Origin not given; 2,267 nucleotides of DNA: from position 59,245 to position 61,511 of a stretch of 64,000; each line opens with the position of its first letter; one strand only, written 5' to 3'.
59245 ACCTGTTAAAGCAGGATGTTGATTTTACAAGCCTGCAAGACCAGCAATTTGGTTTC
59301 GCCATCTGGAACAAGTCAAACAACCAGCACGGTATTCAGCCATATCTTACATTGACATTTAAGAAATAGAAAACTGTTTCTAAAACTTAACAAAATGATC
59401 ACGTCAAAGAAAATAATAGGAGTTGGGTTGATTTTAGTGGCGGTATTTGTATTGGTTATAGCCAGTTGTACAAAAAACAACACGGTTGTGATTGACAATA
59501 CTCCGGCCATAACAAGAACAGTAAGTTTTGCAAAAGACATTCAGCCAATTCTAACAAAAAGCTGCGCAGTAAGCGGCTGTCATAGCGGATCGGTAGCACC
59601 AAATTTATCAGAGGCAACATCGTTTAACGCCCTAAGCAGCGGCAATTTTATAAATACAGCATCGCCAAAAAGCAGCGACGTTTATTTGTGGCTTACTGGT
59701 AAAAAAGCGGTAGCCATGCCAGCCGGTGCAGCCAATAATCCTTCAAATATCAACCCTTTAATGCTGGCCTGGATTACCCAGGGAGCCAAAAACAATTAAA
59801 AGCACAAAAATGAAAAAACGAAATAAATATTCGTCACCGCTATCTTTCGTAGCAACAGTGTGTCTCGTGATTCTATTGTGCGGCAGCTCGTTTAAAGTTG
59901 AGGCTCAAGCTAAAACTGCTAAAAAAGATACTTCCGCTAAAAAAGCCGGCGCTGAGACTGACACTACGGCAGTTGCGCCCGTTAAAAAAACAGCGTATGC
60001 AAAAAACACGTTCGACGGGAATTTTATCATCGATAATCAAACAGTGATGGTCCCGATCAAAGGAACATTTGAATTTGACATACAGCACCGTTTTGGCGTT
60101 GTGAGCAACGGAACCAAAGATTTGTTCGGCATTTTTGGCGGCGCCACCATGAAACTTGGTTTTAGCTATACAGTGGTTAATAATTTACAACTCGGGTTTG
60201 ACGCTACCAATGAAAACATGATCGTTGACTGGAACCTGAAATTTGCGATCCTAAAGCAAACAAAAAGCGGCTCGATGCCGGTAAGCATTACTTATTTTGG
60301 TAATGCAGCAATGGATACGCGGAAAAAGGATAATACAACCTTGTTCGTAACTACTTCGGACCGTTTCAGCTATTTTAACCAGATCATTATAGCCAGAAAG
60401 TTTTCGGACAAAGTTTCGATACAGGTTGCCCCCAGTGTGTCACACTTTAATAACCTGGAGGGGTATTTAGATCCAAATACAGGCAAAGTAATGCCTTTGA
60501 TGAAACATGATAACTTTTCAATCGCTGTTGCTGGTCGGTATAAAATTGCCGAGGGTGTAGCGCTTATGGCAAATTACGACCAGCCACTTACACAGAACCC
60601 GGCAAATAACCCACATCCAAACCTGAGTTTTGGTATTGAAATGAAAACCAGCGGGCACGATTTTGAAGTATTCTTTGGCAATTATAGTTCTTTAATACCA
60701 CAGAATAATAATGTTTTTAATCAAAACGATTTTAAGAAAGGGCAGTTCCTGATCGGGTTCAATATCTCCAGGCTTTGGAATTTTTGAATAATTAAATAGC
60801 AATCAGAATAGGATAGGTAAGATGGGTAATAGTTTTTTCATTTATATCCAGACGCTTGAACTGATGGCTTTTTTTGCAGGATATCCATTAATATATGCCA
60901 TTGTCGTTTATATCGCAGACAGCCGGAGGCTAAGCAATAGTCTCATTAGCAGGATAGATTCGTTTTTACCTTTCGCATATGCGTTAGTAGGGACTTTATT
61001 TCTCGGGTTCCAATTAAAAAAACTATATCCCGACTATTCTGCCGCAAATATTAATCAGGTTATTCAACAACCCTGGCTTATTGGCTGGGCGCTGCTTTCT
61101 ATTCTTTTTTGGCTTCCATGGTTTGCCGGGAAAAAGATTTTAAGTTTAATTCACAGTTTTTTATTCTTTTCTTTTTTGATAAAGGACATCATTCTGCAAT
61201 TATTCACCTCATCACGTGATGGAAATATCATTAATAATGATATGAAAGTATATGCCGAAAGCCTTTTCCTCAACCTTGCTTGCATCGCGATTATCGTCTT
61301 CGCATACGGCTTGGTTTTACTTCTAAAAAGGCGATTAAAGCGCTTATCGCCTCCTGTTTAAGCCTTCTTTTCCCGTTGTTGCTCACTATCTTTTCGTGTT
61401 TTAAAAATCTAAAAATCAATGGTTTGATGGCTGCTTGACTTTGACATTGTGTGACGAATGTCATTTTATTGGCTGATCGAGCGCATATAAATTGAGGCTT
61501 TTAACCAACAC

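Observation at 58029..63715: Duplicated three-part envelope modules: ligand/haem-type lipoprotein + small CX4CH lipoprotein + beta-barrel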

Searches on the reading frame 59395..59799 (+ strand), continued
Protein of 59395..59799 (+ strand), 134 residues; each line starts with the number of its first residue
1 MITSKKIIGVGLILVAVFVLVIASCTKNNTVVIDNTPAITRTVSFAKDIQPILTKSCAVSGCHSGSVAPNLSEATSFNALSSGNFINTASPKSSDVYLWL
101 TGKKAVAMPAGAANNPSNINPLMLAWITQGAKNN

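Call 91: search_protein_families(library=pfam, proteins=[P0406, P0422, P0439, P0452, P0487, P0508], max_evalue=1)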
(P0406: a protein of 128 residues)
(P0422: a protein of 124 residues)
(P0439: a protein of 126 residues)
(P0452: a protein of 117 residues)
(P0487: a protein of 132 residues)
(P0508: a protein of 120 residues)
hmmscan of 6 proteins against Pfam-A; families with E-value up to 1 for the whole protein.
P0406 (128 aa): 6 families
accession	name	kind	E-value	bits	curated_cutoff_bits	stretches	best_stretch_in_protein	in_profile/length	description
PF00034.26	Cytochrom_C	-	1.4e-05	26.8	21.3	1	43-123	2-88/90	Cytochrome c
PF13442.11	Cytochrome_CBB3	-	2.6e-05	24.9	27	1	43-120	4-67/68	Cytochrome C oxidase, cbb3-type, subunit III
PF07635.16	PSCyt1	-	0.00012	23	22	1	53-106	1-57/59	Planctomycete cytochrome C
PF14495.11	Cytochrom_C550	-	0.12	12.5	27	1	42-76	26-60/136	Cytochrome c-550 domain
PF14376.11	Haem_bd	-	0.18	12.2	27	1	29-61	18-50/133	Haem-binding domain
PF22297.1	PccH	-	0.2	12.2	24.4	1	41-59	2-20/133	PccH Cytochrome c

P0422 (124 aa): 3 families
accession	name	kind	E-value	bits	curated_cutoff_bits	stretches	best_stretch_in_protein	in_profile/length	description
PF13442.11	Cytochrome_CBB3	-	0.015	16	27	1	47-70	7-30/68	Cytochrome C oxidase, cbb3-type, subunit III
PF22297.1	PccH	-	0.04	14.4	24.4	1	42-63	2-23/133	PccH Cytochrome c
PF00034.26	Cytochrom_C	-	0.15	13.9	21.3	1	48-118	6-87/90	Cytochrome c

P0439 (126 aa): 4 families
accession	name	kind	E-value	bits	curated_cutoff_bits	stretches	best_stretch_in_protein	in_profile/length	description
PF13442.11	Cytochrome_CBB3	-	0.0036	18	27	1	48-73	5-30/68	Cytochrome C oxidase, cbb3-type, subunit III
PF00034.26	Cytochrom_C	-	0.077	14.8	21.3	1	50-121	5-60/90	Cytochrome c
PF22297.1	PccH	-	0.077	13.5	24.4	1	45-69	2-25/133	PccH Cytochrome c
PF14376.11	Haem_bd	-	0.18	12.2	27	0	21-61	5-46/133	Haem-binding domain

P0452 (117 aa): 7 families
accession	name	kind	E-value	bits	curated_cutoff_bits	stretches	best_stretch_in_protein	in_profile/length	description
PF13442.11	Cytochrome_CBB3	-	2.2e-07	31.5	27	1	38-110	6-68/68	Cytochrome C oxidase, cbb3-type, subunit III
PF07635.16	PSCyt1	-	0.00038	21.5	22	1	46-96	1-59/59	Planctomycete cytochrome C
PF00034.26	Cytochrom_C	-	0.00086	21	21.3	1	38-112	4-88/90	Cytochrome c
PF22297.1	PccH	-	0.016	15.8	24.4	1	34-59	2-26/133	PccH Cytochrome c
PF14376.11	Haem_bd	-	0.11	12.9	27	1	20-51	17-47/133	Haem-binding domain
PF09699.15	Paired_CXXCH_1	-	0.16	12.1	20.6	1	40-56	3-19/41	Doubled CXXCH motif (Paired_CXXCH_1)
PF08139.17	LPAM_1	-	0.41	11.6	20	1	1-17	1-17/18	Prokaryotic membrane lipoprotein lipid attachment site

P0487 (132 aa): 4 families
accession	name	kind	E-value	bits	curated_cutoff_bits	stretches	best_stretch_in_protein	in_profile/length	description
PF14376.11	Haem_bd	-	0.014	15.8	27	1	17-66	4-51/133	Haem-binding domain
PF22297.1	PccH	-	0.03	14.8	24.4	1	45-64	2-21/133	PccH Cytochrome c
PF13442.11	Cytochrome_CBB3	-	0.077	13.8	27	1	50-125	7-68/68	Cytochrome C oxidase, cbb3-type, subunit III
PF00034.26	Cytochrom_C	-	0.29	12.9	21.3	0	50-127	5-88/90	Cytochrome c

P0508 (120 aa): 6 families
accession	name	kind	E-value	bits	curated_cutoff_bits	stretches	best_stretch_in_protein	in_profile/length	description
PF13442.11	Cytochrome_CBB3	-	0.00029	21.5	27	1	38-113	4-68/68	Cytochrome C oxidase, cbb3-type, subunit III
PF06934.16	CTI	-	0.0056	15.8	25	1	88-118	82-112/692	Fatty acid cis/trans isomerase (CTI)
PF14376.11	Haem_bd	-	0.025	15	27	1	34-57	28-51/133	Haem-binding domain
PF22297.1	PccH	-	0.065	13.8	24.4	1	36-62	2-27/133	PccH Cytochrome c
PF00034.26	Cytochrom_C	-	0.12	14.2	21.3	1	39-64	3-34/90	Cytochrome c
PF21437.2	CbiG-like_linker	-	0.15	12.7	27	1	68-114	33-76/78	CbiG-like, linker domain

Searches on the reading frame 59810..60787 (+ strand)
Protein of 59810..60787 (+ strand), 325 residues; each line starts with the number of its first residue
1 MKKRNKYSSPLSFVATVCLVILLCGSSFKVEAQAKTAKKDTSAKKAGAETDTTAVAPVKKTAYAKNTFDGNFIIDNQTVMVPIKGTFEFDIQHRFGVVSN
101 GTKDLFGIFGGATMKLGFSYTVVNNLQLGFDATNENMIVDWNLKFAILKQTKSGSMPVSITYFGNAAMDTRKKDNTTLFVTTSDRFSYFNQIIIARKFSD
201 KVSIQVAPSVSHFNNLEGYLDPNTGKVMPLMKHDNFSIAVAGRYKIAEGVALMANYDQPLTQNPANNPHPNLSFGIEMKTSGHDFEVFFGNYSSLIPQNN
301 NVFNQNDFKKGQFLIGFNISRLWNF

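Call 3: search_protein_families(library=pfam, proteins=[window:59810-60787:+], max_evalue=1)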
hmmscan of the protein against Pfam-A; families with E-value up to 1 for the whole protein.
window:59810-60787:+ (325 aa): 1 family
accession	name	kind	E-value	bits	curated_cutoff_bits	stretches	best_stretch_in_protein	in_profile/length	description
PF19089.6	DUF5777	-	1.3e-76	257.6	23.1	1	68-323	1-247/247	Membrane bound beta barrel domain (DUF5777)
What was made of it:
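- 59810..60787 (+): DUF5777 outer-membrane beta-barrel A (325 aa). It has a type-I signal peptide, a Lys/Ala/Thr-rich linker, a barrel of about 12 strands and a C-terminal ...RLWNF beta-signal. Pfam DUF5777 1e-76 (call 3).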

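Call 4: search_protein_families(library=ncbifam, proteins=[window:59810-60787:+], max_evalue=1)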
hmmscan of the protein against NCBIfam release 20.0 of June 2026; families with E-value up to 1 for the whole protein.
window:59810-60787:+ (325 aa): 2 families
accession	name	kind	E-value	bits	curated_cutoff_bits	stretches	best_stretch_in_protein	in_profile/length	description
NF052551.1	EnvBioLpgNMYCTU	equivalog_domain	0.061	12.6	250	1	14-84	8-75/227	envelope biogenesis lipoprotein LpqN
NF001844.0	PRK00568.1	equivalog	0.092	12.8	106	1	126-160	30-64/76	carbon storage regulator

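Call 21: find_related_loci(query=A2, collection=genome_contigs, flank=10000)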
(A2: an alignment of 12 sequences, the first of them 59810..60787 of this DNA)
Query A2 (325 aa) in genome_contigs; peptide patterns used: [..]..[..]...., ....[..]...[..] (x = any residue, [..] = any of these).
599 stretches matched a pattern (row limit reached: there are more); 574 encode a relative of the query (tblastn E <= 1e-3); the best 80 are kept; 80 distinct loci.
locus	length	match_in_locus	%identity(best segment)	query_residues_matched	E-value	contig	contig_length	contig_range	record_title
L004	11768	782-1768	72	1-325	1e-153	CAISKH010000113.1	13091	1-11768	MAG: uncultured Mucilaginibacter sp. isolate Umea_bin-01567 genome assembly, contig: bin-01567:113/712, whole genome sho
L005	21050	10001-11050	66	1-325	2e-153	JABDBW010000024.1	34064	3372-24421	MAG: Bacteroidetes bacterium isolate BWOrgHeat_Nextera85_MAG1 3300020787.a:Ga0206969_1050, whole genome shotgun sequence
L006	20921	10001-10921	70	1-325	3e-151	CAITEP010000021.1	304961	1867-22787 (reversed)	MAG: uncultured Mucilaginibacter sp. isolate B4coas_bin-1728 genome assembly, contig: bin-1728:21/52, whole genome shotg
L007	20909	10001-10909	69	6-325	7e-150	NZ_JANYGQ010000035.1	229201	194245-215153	MAG: Mucilaginibacter sp. isolate 341R_metabinner_5 341R_k141_200059, whole genome shotgun sequence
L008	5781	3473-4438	69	1-325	1e-148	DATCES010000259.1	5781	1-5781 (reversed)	MAG TPA_asm: Mucilaginibacter sp. isolate SMAG_U7760 k141_328416, whole genome shotgun sequence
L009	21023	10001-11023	65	1-325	2e-147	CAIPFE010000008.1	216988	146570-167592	MAG: uncultured Mucilaginibacter sp. isolate Umea3p3_bin-1231 genome assembly, contig: bin-1231:08/63, whole genome shot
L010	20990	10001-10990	65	1-325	2e-146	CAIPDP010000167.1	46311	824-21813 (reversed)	MAG: uncultured Mucilaginibacter sp. isolate AM3_bin-0001 genome assembly, contig: bin-0001:167/201, whole genome shotgu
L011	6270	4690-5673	68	1-325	5e-146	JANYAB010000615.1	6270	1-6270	MAG: Bacteroidetes bacterium isolate GL140_5_metabat_157 GL140_5_k141_3869143, whole genome shotgun sequence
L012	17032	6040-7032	67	1-325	1e-144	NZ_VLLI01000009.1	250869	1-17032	Mucilaginibacter frigoritolerans strain ATCC BAA-1854 JN11DRAFT_scaffold00009.9, whole genome shotgun sequence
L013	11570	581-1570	65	1-325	2e-144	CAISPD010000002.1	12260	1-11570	MAG: uncultured Mucilaginibacter sp. isolate YR_bin-3936 genome assembly, contig: bin-3936:002/277, whole genome shotgun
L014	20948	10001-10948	64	4-325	3e-140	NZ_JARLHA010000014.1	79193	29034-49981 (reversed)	MAG: Mucilaginibacter sp. isolate MAG_BO124 MetaBAT2_Bin_124_Oxic_k141_523420, whole genome shotgun sequence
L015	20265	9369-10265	66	11-325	2e-141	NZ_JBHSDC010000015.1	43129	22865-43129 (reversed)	Parasediminibacterium paludis strain CECT 8010 platanus_K_21_77_15, whole genome shotgun sequence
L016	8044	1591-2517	65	1-325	5e-140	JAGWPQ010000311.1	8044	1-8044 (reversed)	MAG: Bacteroidota bacterium isolate REEB283 k141_1863460, whole genome shotgun sequence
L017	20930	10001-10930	65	1-325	1e-138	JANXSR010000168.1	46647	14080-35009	MAG: Ferruginibacter sp. isolate 337R_metabat_51 337R_k141_543553, whole genome shotgun sequence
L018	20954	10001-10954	66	1-325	2e-138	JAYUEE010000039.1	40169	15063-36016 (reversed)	MAG: Mucilaginibacter sp. isolate GFS_7433 GFS_7433_38, whole genome shotgun sequence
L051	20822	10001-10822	61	51-325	3e-115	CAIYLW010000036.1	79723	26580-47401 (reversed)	MAG: uncultured Bacteroidetes bacterium isolate Kiruna2_bin-1094 genome assembly, contig: bin-1094:036/111, whole genome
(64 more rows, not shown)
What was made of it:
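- The carrier genomes come largely from boreal lakes, peat and soil (call 21), where Fe(II) and reduced humics meet low oxygen.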

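Call 30: search_solved_structures(query=A2, max_evalue=10, show_alignments=1)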
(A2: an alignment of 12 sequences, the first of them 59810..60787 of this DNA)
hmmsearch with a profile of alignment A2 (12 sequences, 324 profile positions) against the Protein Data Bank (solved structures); distinct sequences matched with E-value up to 10: 1.
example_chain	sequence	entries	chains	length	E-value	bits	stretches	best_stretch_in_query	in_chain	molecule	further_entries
3dwo_X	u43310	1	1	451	0.63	12.3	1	178-257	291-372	Probable outer membrane protein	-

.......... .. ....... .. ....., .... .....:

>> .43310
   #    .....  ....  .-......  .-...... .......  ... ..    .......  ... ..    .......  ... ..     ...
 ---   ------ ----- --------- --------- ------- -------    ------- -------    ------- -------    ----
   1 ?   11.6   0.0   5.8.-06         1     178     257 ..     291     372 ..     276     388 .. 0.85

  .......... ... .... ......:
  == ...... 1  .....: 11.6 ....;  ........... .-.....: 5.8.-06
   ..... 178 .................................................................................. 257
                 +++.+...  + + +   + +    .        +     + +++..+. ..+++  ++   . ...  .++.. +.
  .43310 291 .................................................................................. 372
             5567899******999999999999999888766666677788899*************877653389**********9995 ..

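Call 41: predict_structure(alignment_id=A2)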
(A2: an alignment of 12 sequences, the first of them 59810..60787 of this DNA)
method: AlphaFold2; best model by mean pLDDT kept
length: 325 residues; sequences in the alignment: 12
mean_pLDDT: 52.4   pTM: 0.51
mean pLDDT of the five models: 52.4, 52.1, 49.5, 46.5, 41.4
residues with pLDDT >= 90: 0; 70-90: 59; 50-70: 109; < 50: 157
segments of 3 or more residues with pLDDT < 50: 1-15, 17-21, 23-90, 93-114, 136-138, 173-175, 177-179, 181-183, 292-315, 321-325
pLDDT, mean of each block of 10 residues (from residue 1): 38 47 43 31 28 29 34 38 42 46 35 48 59 53 65 66 67 49 59 75 76 58 52 67 81 76 69 72 64 40 28 48 43
secondary structure, 60 per line:
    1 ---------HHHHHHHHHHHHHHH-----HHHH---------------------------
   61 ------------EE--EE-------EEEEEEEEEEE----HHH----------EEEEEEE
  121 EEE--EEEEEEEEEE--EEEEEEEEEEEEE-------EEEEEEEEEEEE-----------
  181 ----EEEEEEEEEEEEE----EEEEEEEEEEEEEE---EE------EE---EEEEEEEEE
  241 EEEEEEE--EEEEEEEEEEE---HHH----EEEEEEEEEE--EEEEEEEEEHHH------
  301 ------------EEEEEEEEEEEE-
elements in order: H10-24 H30-33 E86-96 E114-123 E126-135 E138-150 E158-169 E185-197 E202-215 E232-247 E250-260 E271-280 E283-291 E313-324
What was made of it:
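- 59810..60787 (+): The AF2 model has 12 strands at low pLDDT of 52 (call 41).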

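Call 48: fold_search(model_id=the predicted structure, library=pdb)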
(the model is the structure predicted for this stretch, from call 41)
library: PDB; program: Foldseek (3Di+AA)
matches with E <= 10: 887; with E <= 0.001: 139
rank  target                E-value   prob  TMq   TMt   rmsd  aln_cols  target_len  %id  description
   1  2wjq                  8.4e-06  1.00  0.45  0.66   5.4       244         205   10  NanC porin structure in hexagonal crystal form. (released 2009-10-13)
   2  2wvp                  1.6e-05  1.00  0.38  0.44   8.6       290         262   11  Synthetically modified OmpG (released 2010-07-14)
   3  1uyn                  1.6e-05  1.00  0.33  0.37   9.9       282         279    9  Translocator domain of autotransporter NalP from Neisseria meningitidis (released 2004-03-18)
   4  6z34                  1.6e-05  1.00  0.34  0.30  10.6       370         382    8  CymD monoaromatic hydrocarbon channel (released 2020-11-04)
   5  5nxn_A                1.9e-05  1.00  0.32  0.31  13.2       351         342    8  Structure of a L5-deletion mutant of Providencia stuartii Omp-Pst1 (released 2018-02-21)
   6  5fvn_A                2.8e-05  1.00  0.31  0.30  13.5       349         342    9  X-ray crystal structure of Enterobacter cloacae OmpE36 porin. (released 2016-08-10)
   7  2wjr                  2.9e-05  1.00  0.45  0.66   5.4       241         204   10  NanC porin structure in rhombohedral crystal form. (released 2009-10-13)
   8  4d65_A                3.1e-05  1.00  0.36  0.34  10.3       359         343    8  Structure of porin Omp-Pst2 from P. stuartii; the asymmetric unit contains a dimer of trimers. (released 2016-03-09)
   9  2f1c                  3.6e-05  1.00  0.36  0.43   9.9       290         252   11  Crystal structure of the monomeric porin OmpG (released 2006-06-27)
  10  4kr8_A                3.9e-05  1.00  0.32  0.31  13.1       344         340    8  Salmonella typhi OmpF complex with Daunomycin (released 2014-05-28)
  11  2j1n_A                4.3e-05  1.00  0.32  0.30  13.5       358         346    8  osmoporin OmpC (released 2006-09-06)
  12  6ehf                  4.8e-05  1.00  0.36  0.37  10.4       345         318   13  OmpT (in-vitro folded), an outer membrane protein Vibrio cholerae (trimer form) (released 2018-04-25)
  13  4d64_A                5.0e-05  1.00  0.35  0.33  11.6       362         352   10  Structure of porin Omp-Pst1 from P. stuartii; the crystallographic symmetry generates a dimer of trimers. (released 2016-03-09)
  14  9wcb_A                5.0e-05  1.00  0.32  0.30  14.0       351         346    8  Open state of A8 gpJ 713 central tail fiber with OmpC G17 from E. coli EDL933 (released 2026-01-28)
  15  6ehe                  5.2e-05  1.00  0.35  0.37  10.0       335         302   12  OmpTdeltaL8 (loop L8 deletion mutant of OmpT), an outer membrane protein of Vibrio cholerae (released 2018-04-25)
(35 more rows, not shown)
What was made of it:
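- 59810..60787 (+): Best folds are NanC (TM 0.66), the COG4313 channel, FapF and OmpG (call 48).
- The best fold matches of the barrel include COG4313 and FadL-type channels for hydrophobic compounds, though the match is weak and the model poor (calls 30, 48).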

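Call 72: search_protein_families(library=pfam, proteins=[L051:6256-6810:+, L051:2737-3552:-, L051:4385-5575:+, L051:5598-6221:+, L051:6917-7861:+, L051:3697-4260:-], max_evalue=1)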
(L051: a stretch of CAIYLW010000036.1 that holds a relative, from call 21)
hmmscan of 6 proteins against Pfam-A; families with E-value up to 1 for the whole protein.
L051:6256-6810:+ (184 aa): 2 families
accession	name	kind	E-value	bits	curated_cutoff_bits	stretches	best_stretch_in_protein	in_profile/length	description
PF04264.18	YceI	-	5.9e-17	62.9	23.7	1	49-180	30-149/150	YceI-like domain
PF13116.12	YhdP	-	0.1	10.9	46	1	67-156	673-764/1224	YhdP protein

L051:2737-3552:- (271 aa): 0 families

L051:4385-5575:+ (396 aa): 2 families
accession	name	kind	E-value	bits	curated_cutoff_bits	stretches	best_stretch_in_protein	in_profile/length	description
PF07635.16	PSCyt1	-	1.2e-05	26.3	22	1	99-135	15-57/59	Planctomycete cytochrome C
PF13442.11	Cytochrome_CBB3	-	0.001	19.8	27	1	76-154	5-68/68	Cytochrome C oxidase, cbb3-type, subunit III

L051:5598-6221:+ (207 aa): 3 families
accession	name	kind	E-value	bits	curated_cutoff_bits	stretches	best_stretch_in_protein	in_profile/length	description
PF11980.13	DUF3481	-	0.036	14.3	28.5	1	1-40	23-60/82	C-terminal domain of neuropilin glycoprotein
PF13442.11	Cytochrome_CBB3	-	0.059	14.2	27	1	140-174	9-42/68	Cytochrome C oxidase, cbb3-type, subunit III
PF22297.1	PccH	-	0.17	12.4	24.4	0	132-164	1-31/133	PccH Cytochrome c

L051:6917-7861:+ (314 aa): 2 families
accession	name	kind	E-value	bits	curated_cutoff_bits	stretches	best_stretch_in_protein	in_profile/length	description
PF19089.6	DUF5777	-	3e-73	246.6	23.1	1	45-305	1-247/247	Membrane bound beta barrel domain (DUF5777)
PF13505.12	OMP_b-brl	-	0.00041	21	28.7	1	89-243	22-158/175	Outer membrane protein beta-barrel domain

L051:3697-4260:- (187 aa): 4 families
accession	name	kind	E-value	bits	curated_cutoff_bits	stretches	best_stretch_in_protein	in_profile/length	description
PF12869.13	tRNA_anti-like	-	3.7e-08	33.5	23.5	1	43-184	1-145/146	tRNA_anti-like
PF18914.6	DUF5666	-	0.019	15.7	27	1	126-169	1-48/60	Domain of unknown function (DUF5666)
PF06993.17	DUF1304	-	0.17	12.3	26.9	1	34-81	58-104/110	Protein of unknown function (DUF1304)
PF13786.12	DUF4179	-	0.48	11.3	30.1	0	41-145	3-82/94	Domain of unknown function (DUF4179)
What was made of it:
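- On PSCyt1 / class-I-like cytochrome c: A relative in L051 passes PSCyt1 (call 72).
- On Pfam YceI (PF04264): A paralogous cassette elsewhere has a clear YceI protein (62.9 bits) beside a DUF5777 barrel (call 72).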

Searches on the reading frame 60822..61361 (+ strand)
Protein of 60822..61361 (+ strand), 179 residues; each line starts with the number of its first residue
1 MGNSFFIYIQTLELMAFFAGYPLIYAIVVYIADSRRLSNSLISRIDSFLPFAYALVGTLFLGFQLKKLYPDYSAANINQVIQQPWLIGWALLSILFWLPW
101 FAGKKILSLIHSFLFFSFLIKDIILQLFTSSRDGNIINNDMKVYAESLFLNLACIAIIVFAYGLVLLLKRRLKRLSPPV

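Call 3: search_protein_families(library=pfam, proteins=[window:60822-61361:+], max_evalue=1)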
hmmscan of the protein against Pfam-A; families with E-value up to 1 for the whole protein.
window:60822-61361:+ (179 aa): 1 family
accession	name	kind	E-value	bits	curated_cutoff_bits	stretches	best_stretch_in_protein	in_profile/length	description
PF24179.1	NTE_Ploop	-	0.13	12.5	27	1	1-39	46-84/223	Neuropathy Target Esterase family P-loop like domain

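Call 4: search_protein_families(library=ncbifam, proteins=[window:60822-61361:+], max_evalue=1)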
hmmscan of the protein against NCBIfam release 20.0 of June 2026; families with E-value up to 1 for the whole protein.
window:60822-61361:+ (179 aa): 0 families

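Call 79: search_protein_families(library=pfam, proteins=[window:60822-61361:+], max_evalue=10)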
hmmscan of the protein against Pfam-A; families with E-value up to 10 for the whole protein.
window:60822-61361:+ (179 aa): 2 families
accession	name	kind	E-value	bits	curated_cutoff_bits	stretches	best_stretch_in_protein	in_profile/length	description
PF24179.1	NTE_Ploop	-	0.13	12.5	27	1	1-39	46-84/223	Neuropathy Target Esterase family P-loop like domain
PF15383.11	TMEM237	-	3.8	7.1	28.1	1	17-62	98-142/247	Transmembrane protein 237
